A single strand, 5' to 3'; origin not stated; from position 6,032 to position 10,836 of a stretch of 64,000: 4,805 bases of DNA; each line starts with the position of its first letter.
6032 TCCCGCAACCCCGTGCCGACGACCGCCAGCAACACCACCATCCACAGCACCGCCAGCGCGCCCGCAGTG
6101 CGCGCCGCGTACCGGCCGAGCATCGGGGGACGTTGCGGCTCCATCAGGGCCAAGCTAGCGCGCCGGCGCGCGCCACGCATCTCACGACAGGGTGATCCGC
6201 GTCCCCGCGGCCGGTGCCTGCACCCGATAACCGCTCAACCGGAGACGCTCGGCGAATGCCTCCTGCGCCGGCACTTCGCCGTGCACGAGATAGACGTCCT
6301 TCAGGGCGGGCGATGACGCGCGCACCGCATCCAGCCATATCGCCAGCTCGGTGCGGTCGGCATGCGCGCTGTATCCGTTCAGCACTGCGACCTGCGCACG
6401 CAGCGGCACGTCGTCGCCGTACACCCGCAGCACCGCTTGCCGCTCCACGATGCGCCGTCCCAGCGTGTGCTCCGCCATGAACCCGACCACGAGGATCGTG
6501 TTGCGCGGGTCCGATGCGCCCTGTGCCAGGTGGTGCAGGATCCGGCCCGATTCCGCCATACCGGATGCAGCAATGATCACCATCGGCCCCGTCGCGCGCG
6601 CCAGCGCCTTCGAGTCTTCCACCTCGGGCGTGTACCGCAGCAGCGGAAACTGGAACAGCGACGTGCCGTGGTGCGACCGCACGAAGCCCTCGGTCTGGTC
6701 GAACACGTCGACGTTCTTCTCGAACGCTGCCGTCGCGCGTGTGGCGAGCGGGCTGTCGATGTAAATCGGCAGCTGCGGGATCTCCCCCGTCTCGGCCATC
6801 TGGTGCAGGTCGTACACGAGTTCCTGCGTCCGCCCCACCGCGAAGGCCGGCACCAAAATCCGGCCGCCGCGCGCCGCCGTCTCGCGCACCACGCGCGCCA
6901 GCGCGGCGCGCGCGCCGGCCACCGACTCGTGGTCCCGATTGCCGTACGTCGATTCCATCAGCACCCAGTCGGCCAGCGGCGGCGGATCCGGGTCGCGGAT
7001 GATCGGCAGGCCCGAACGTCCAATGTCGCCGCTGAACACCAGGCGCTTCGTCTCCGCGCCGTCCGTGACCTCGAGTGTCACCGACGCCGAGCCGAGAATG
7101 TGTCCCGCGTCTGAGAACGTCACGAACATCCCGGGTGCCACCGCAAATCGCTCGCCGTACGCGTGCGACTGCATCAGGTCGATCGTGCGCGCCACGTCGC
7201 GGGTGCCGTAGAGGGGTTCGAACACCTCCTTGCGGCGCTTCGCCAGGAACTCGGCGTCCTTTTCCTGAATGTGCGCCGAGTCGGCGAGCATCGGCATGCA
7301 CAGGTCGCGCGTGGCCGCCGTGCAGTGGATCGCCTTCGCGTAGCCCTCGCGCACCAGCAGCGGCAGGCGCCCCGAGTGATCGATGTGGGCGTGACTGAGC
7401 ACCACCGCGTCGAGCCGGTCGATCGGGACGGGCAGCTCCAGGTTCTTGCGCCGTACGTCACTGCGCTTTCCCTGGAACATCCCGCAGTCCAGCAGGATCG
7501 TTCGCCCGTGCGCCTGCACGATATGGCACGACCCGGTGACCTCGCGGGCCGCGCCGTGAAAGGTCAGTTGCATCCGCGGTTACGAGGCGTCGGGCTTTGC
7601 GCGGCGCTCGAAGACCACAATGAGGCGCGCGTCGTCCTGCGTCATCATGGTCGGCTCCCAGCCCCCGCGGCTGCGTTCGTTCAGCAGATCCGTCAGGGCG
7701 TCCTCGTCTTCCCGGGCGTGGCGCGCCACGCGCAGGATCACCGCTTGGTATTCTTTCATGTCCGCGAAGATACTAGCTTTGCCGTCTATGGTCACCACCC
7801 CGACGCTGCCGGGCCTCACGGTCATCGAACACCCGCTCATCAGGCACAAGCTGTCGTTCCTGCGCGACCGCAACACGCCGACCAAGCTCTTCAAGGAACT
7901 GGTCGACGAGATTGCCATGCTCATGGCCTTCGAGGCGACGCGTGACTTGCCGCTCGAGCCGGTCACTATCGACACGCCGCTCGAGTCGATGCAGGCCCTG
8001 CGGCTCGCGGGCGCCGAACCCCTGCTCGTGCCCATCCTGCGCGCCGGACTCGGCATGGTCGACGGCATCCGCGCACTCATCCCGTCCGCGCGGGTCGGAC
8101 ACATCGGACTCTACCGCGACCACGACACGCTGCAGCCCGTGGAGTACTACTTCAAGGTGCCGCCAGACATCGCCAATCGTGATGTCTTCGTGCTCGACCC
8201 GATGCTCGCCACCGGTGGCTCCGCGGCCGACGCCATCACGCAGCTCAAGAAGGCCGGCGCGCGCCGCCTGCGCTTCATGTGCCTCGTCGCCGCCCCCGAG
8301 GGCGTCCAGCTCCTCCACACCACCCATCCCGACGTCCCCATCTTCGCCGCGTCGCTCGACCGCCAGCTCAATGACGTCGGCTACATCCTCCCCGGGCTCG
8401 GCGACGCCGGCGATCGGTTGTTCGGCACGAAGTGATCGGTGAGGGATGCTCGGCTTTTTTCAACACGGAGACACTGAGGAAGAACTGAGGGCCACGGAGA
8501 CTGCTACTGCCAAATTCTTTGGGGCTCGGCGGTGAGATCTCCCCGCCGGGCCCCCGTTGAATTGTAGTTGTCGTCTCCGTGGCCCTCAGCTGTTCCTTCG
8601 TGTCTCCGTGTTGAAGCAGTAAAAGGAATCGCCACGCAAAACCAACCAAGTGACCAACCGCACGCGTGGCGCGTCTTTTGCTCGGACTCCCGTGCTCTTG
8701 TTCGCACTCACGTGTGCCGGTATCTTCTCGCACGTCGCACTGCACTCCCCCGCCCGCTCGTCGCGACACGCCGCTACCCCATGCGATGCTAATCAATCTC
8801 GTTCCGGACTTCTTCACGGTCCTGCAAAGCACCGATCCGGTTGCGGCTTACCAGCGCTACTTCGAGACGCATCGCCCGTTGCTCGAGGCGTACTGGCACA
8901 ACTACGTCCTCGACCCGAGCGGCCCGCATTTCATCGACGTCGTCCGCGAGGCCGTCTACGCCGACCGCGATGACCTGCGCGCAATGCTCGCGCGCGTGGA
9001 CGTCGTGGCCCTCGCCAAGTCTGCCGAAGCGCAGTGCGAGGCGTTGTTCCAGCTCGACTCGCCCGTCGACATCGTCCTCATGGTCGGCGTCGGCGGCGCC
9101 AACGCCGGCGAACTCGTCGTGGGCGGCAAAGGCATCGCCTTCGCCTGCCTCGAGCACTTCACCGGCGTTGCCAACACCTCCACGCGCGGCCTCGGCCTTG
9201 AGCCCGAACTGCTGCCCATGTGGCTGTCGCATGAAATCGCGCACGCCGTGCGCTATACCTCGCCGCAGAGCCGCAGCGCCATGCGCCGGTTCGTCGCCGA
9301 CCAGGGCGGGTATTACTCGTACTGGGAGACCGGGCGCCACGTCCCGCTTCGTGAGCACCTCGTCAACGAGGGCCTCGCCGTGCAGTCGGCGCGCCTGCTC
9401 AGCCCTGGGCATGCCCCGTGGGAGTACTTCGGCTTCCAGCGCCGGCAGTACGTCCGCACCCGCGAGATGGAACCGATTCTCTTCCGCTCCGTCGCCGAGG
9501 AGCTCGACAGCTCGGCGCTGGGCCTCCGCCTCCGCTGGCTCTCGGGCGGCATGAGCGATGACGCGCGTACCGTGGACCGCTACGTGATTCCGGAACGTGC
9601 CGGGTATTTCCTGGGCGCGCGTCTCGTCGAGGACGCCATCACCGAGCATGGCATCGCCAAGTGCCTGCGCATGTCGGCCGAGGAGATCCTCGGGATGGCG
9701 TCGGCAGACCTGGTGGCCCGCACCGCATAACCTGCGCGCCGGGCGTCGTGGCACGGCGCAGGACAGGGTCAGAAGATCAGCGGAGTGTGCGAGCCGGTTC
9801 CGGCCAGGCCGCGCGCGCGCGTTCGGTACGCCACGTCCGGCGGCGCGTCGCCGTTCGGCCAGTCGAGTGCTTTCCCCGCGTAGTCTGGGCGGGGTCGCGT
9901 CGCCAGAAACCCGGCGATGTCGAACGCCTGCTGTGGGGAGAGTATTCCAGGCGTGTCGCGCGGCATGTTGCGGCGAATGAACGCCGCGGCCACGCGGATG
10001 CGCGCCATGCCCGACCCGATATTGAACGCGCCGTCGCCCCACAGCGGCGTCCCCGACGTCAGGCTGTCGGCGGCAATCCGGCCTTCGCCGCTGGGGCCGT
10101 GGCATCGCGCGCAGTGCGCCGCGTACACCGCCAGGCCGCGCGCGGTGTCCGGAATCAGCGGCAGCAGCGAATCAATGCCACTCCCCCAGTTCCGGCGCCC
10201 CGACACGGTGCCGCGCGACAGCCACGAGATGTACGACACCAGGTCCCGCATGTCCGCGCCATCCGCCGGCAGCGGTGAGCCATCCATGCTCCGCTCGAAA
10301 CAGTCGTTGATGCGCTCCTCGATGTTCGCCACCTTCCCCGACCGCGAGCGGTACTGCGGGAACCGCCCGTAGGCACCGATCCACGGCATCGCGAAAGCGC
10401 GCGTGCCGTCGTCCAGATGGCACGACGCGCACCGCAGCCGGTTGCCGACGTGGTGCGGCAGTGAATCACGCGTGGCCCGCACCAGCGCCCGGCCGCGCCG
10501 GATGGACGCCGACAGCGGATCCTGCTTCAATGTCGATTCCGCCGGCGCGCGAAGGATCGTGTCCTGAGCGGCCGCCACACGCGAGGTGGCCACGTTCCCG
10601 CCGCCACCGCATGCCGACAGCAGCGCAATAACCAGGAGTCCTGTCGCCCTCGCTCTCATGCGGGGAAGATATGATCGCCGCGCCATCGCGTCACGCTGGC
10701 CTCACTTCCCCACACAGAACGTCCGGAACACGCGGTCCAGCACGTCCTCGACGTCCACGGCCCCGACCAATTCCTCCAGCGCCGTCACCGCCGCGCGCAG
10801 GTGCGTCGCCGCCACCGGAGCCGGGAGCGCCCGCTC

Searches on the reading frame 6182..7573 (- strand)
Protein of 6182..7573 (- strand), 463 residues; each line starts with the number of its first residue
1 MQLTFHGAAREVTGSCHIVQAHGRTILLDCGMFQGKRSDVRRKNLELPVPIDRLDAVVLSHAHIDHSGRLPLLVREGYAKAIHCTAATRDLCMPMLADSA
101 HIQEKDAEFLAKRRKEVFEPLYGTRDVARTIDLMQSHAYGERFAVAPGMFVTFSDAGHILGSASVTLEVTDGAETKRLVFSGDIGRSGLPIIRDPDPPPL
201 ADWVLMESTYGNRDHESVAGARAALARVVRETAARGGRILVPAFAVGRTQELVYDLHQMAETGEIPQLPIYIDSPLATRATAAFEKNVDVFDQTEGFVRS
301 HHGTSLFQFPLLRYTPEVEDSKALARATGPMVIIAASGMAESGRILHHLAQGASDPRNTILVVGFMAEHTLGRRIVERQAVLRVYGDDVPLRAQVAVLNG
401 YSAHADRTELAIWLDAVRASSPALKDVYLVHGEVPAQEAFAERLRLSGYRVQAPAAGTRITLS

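Call 22: find_encoding_contigs(protein=window:6182-7573:-, flank=10000, max_places=4)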
Protein window:6182-7573:- (463 aa): 1 contig read that carries it; 1 place shown.
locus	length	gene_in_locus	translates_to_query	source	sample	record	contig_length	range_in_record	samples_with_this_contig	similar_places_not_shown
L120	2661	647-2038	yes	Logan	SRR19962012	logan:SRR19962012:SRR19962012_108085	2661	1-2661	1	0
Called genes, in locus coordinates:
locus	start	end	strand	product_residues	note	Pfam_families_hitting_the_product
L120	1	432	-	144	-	?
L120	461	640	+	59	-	-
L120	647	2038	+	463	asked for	PF00753:Lactamase_B, PF12706:Lactamase_B_2, PF16661:Lactamase_B_6 (weak), PF10996:Beta-Casp, PF07521:RMMBL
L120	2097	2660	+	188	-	?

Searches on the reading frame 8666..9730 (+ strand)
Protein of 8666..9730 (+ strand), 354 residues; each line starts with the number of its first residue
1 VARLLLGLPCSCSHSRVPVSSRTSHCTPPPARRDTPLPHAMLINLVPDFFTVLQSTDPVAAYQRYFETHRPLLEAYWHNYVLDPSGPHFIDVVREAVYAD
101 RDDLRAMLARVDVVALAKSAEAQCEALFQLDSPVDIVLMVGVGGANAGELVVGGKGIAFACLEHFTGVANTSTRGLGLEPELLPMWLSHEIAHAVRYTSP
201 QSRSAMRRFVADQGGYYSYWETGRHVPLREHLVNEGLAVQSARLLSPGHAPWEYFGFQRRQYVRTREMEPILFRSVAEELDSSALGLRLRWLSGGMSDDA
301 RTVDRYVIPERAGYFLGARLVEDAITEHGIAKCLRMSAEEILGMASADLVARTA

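Call 47: search_protein_families(library=pfam, proteins=[window:8666-9730:+], max_evalue=0.001)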
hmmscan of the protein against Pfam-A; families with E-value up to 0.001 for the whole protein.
window:8666-9730:+ (354 aa): 1 family
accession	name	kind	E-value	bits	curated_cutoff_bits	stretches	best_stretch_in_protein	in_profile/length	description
PF10026.15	DUF2268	-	9.8e-08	32.2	23.6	1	224-342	87-194/195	Predicted Zn-dependent protease (DUF2268)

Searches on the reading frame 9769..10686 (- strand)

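Call 47: search_protein_families(library=pfam, proteins=[window:9769-10686:-], max_evalue=0.001)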
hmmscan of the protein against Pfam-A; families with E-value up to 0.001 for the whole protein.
window:9769-10686:- (305 aa): 3 families
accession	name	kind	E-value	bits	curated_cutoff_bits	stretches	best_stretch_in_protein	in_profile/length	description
PF21342.2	SoxA-TsdA_cyt-c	-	3.3e-15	56.3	27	1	85-160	16-86/88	SoxA/TsdA, cytochrome c domain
PF00034.26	Cytochrom_C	-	1.3e-11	46.1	21.3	1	182-263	2-88/90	Cytochrome c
PF13442.11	Cytochrome_CBB3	-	7.9e-11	42.6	27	1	180-261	2-68/68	Cytochrome C oxidase, cbb3-type, subunit III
